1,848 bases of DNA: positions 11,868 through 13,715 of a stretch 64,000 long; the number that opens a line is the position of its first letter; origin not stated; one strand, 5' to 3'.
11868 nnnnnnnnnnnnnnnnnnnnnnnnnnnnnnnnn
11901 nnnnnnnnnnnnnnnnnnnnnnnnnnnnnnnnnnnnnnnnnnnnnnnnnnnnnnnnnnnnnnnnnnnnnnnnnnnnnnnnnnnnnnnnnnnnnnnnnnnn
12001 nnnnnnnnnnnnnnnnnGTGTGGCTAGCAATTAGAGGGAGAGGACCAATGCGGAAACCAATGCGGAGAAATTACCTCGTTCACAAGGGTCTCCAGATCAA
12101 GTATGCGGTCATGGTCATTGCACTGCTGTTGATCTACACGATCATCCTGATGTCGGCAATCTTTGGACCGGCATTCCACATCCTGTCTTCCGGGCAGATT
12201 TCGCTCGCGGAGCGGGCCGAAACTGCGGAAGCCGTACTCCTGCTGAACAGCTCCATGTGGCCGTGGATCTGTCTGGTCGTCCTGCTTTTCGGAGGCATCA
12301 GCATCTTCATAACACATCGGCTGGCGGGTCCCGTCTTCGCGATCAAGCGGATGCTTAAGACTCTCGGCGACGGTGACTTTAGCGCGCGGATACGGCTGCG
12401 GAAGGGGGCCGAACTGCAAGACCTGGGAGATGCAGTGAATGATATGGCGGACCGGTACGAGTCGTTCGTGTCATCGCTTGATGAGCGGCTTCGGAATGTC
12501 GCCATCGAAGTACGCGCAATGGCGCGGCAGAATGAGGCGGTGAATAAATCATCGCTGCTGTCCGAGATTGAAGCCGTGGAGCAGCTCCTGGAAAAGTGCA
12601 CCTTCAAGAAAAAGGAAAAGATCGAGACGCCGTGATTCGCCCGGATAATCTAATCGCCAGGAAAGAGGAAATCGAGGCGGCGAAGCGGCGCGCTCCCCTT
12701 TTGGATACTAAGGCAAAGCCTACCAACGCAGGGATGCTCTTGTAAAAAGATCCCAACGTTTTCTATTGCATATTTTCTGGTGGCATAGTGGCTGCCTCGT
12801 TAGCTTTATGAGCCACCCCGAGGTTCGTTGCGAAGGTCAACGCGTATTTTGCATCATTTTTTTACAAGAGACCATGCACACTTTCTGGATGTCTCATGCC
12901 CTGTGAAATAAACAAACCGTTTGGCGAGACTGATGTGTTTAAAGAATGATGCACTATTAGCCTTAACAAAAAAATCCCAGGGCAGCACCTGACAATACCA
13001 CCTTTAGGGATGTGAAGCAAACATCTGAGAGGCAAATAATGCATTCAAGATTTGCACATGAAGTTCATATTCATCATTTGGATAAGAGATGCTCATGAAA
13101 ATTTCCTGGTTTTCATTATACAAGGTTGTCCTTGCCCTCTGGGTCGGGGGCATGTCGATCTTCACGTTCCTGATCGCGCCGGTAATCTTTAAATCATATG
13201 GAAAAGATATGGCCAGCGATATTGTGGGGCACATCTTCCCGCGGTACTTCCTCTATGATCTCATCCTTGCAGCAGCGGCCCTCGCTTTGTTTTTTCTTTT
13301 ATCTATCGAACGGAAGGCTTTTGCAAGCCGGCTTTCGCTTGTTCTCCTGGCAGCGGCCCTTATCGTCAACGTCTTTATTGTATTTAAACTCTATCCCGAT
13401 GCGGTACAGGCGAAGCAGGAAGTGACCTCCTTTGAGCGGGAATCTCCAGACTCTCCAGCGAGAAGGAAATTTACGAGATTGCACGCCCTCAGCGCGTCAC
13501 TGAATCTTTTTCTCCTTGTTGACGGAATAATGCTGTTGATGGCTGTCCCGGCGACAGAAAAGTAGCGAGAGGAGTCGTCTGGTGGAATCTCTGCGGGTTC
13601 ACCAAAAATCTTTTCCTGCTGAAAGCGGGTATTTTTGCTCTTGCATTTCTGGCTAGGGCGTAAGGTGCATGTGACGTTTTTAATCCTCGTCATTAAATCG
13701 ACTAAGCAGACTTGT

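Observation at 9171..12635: Lipoprotein with 12 near-identical YVTN-type propeller blades, followed by a pilin-like protein and a HAMP-only membrane protein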

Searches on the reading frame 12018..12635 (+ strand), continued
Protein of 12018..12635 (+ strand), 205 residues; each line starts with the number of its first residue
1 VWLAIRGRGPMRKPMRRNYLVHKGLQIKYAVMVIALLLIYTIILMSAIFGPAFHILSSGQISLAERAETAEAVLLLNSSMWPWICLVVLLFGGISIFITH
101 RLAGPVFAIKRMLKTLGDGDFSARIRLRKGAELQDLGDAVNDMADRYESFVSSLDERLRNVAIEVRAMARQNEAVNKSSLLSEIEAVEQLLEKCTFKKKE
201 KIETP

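Call 57: search_protein_families(library=pfam, proteins=[L066:1050-1751:+, L033:144-1151:+, L052:503-1333:+, L039:4926-5633:+, L029:410-898:+, L038:923-1618:+, L064:3189-3893:-, L014:5022-5507:+, L014:3274-4962:+, L011:3612-4790:-], max_evalue=0.001)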
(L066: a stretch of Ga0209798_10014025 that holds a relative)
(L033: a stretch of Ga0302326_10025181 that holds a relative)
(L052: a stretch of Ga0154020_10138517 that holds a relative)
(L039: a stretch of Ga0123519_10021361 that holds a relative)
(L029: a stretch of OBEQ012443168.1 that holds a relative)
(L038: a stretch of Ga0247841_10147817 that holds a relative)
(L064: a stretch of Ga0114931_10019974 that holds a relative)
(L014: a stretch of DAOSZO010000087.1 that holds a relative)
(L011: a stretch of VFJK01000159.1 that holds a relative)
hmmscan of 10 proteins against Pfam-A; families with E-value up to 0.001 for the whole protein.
L066:1050-1751:+ (234 aa): 4 families
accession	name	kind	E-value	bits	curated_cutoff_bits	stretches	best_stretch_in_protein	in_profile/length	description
PF13646.12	HEAT_2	-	1.7e-14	54.3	27.7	1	25-111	3-88/88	HEAT repeats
PF02985.28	HEAT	-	6e-09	35.8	23.5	0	96-116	10-30/31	HEAT repeat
PF03130.22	HEAT_PBS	-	2.2e-05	25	20.9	0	70-94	1-25/27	PBS lyase HEAT-like repeat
PF13513.12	HEAT_EZ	-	0.00092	20.1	27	0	11-48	14-54/55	HEAT-like repeat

L033:144-1151:+ (336 aa): 5 families
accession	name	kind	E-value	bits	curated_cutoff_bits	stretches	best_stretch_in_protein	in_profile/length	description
PF13646.12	HEAT_2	-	6.4e-14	52.4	27.7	1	105-187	2-85/88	HEAT repeats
PF02985.28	HEAT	-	4.1e-08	33.2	23.5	1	135-162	2-29/31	HEAT repeat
PF03130.22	HEAT_PBS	-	1.6e-05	25.4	20.9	0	118-144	1-27/27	PBS lyase HEAT-like repeat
PF13513.12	HEAT_EZ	-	0.00027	21.8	27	0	117-160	2-55/55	HEAT-like repeat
PF00514.29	Arm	-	0.00046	20.6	20.6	0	107-127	17-37/41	Armadillo/beta-catenin-like repeat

L052:503-1333:+ (277 aa): 4 families
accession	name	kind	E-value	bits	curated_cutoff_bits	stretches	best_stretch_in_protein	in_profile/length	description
PF13646.12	HEAT_2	-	2e-14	54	27.7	1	38-125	1-88/88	HEAT repeats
PF02985.28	HEAT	-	6.6e-07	29.4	23.5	0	70-97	2-29/31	HEAT repeat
PF03130.22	HEAT_PBS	-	1.4e-05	25.6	20.9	0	53-79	1-27/27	PBS lyase HEAT-like repeat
PF13513.12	HEAT_EZ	-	0.0001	23.2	27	0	68-95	28-55/55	HEAT-like repeat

L039:4926-5633:+ (235 aa): 2 families
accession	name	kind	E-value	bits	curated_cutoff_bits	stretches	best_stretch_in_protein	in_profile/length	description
PF13103.11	TonB_2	-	8.1e-16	58.4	22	1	142-219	2-76/85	TonB C terminal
PF03544.19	TonB_C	-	9.6e-06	26.4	24.6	1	165-232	11-77/79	Gram-negative bacterial TonB protein C-terminal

L029:410-898:+ (163 aa): 1 family
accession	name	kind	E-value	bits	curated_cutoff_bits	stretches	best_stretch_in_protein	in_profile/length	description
PF07963.17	N_methyl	-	5e-09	35.8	21.2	1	28-52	2-26/27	Prokaryotic N-terminal methylation motif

L038:923-1618:+ (232 aa): 1 family
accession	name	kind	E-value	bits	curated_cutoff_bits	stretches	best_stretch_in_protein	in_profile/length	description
PF07963.17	N_methyl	-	3.7e-06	26.7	21.2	1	16-36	6-26/27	Prokaryotic N-terminal methylation motif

L064:3189-3893:- (235 aa): 2 families
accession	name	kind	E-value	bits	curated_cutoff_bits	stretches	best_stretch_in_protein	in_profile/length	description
PF11453.13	DUF2950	-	3e-08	33.6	20.2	1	36-184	103-246/274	Protein of unknown function (DUF2950)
PF07963.17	N_methyl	-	6.5e-08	32.3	21.2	1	9-34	2-27/27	Prokaryotic N-terminal methylation motif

L014:5022-5507:+ (162 aa): 0 families

L014:3274-4962:+ (563 aa): 7 families
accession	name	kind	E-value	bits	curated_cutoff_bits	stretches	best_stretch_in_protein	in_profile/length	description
PF01520.23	Amidase_3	-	2.3e-45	155.2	27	1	160-375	1-173/174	N-acetylmuramoyl-L-alanine amidase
PF01476.26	LysM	-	3.7e-30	104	20.9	2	465-508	1-43/43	LysM domain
PF23473.1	LysM3_LYK4_5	-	2.7e-08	34.2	29.3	0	464-500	4-39/48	LYK4/5 LysM3 domain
PF11741.13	AMIN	-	4.5e-07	30.3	20.5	1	36-134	1-100/101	AMIN domain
PF23446.1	LysM1_NFP_LYK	-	1.1e-06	29.8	36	0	402-438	17-54/60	NFP/LYK LysM1 domain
PF23457.1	LysM2_NFP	-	1.5e-06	28.6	36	0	395-438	8-54/56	NFP LysM2 domain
PF23462.1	LysM3_NFP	-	3.5e-05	24.7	28.1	0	468-508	8-47/48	NFP LysM3 domain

L011:3612-4790:- (393 aa): 1 family
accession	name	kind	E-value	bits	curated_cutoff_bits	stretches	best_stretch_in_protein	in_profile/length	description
PF01960.23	ArgJ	-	8.5e-149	495.8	32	1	8-393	2-377/377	ArgJ family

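Call 78: search_protein_families(library=pfam, proteins=[L017:75-815:-, L017:829-1791:-, L017:2043-2819:-, L017:3374-4438:-, L017:4417-5163:-, L017:5275-6795:-, L011:6079-8931:-, L011:9994-11505:-, L011:11554-12798:-, L011:894-2057:-], max_evalue=0.00001)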
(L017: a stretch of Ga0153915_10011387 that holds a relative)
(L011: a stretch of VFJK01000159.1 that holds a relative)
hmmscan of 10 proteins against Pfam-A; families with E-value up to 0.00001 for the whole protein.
L017:75-815:- (247 aa): 1 family
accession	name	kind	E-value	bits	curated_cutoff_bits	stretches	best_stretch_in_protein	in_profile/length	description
PF00528.27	BPD_transp_1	-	2.9e-23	83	26.4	1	101-242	1-150/184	Binding-protein-dependent transport system inner membrane component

L017:829-1791:- (321 aa): 2 families
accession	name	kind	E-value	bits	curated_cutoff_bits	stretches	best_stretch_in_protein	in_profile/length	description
PF09084.16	NMT1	-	1.8e-30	106.9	20.5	1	36-246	4-216/216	NMT1/THI5 like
PF13379.11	NMT1_2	-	5.5e-20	72.7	24.7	1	24-247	6-244/252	NMT1-like family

L017:2043-2819:- (259 aa): 1 family
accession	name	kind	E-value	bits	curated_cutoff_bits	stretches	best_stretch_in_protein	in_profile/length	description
PF11249.13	DUF3047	-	5.8e-35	121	27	1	63-225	16-197/198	Protein of unknown function (DUF3047)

L017:3374-4438:- (355 aa): 1 family
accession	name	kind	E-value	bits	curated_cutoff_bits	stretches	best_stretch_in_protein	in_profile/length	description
PF00753.33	Lactamase_B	-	2.1e-18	67.4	22.7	1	80-264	6-196/196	Metallo-beta-lactamase superfamily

L017:4417-5163:- (249 aa): 3 families
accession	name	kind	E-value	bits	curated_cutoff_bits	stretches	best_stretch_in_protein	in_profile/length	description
PF13561.12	adh_short_C2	-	1.3e-68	231.6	27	1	12-247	1-235/236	Enoyl-(Acyl carrier protein) reductase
PF00106.31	adh_short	-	5.6e-61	205.9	26.6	1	6-194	1-190/195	short chain dehydrogenase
PF08659.16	KR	-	6.9e-17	62.4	22.6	1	9-160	4-156/180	KR domain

L017:5275-6795:- (507 aa): 3 families
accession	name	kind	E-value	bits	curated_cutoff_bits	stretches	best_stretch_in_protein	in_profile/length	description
PF13607.11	Succ_CoA_lig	-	1.6e-49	167.6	27.4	1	176-313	1-138/138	Succinyl-CoA ligase like flavodoxin domain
PF13380.12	CoA_binding_2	-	1.4e-21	77.6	22.8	1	34-158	1-113/116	CoA binding domain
PF02629.25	CoA_binding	-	1.9e-09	38.6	22.3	1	32-123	2-96/97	CoA binding domain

L011:6079-8931:- (951 aa): 5 families
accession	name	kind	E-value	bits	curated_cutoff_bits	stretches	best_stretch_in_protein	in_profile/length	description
PF07517.20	SecA_DEAD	-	1.2e-133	445.2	24.6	1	57-452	2-290/290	SecA DEAD-like domain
PF21090.3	P-loop_SecA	-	6.4e-96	320.3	27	1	467-673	1-205/205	SecA P-loop domain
PF07516.18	SecA_SW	-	1.9e-69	234.2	26.7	1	675-886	1-200/200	SecA Wing and Scaffold domain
PF01043.26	SecA_PP_bind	-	5.4e-45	152.9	23.5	1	282-408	2-110/110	SecA preprotein cross-linking domain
PF02810.21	SEC-C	-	4.3e-10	39.7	20.4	1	933-950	1-18/19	SEC-C motif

L011:9994-11505:- (504 aa): 2 families
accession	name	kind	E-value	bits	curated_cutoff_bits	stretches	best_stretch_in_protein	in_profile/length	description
PF01694.28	Rhomboid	-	7.4e-22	78.5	22.6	1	139-292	6-138/143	Rhomboid domain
PF13428.12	TPR_14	-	3.9e-07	30.5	23.5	0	442-482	3-43/44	Tetratricopeptide repeat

L011:11554-12798:- (415 aa): 2 families
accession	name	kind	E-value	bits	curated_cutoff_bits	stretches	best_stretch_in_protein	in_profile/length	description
PF13635.12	DUF4143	-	3.1e-48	164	28.1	1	208-367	1-160/160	Domain of unknown function (DUF4143)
PF13173.12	AAA_14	-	2.3e-25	89.5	27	1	30-148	2-129/129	AAA domain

L011:894-2057:- (388 aa): 1 family
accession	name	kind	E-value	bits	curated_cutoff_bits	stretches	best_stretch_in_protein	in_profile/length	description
PF00144.29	Beta-lactamase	-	1.8e-58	198.8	27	1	34-354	1-313/329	Beta-lactamase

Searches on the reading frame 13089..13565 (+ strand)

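Call 34: search_protein_families(library=ncbifam, proteins=[window:13089-13565:+], max_evalue=0.01)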
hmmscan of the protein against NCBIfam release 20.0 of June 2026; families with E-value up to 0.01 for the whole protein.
window:13089-13565:+ (158 aa): 1 family
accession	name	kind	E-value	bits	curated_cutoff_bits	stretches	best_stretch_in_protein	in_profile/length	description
NF042915.1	MAB_1171c_fam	subfamily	0.007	15.4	100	1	23-111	33-124/362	MAB_1171c family putative transporter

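Call 37: search_protein_families(library=pfam, proteins=[window:13089-13565:+], max_evalue=0.00001)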
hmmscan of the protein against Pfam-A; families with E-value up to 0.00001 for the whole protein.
window:13089-13565:+ (158 aa): 1 family
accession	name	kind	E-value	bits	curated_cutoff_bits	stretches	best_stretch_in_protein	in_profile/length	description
PF13664.11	DUF4149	-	1.7e-15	57.6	24.6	1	14-111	2-99/102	Domain of unknown function (DUF4149)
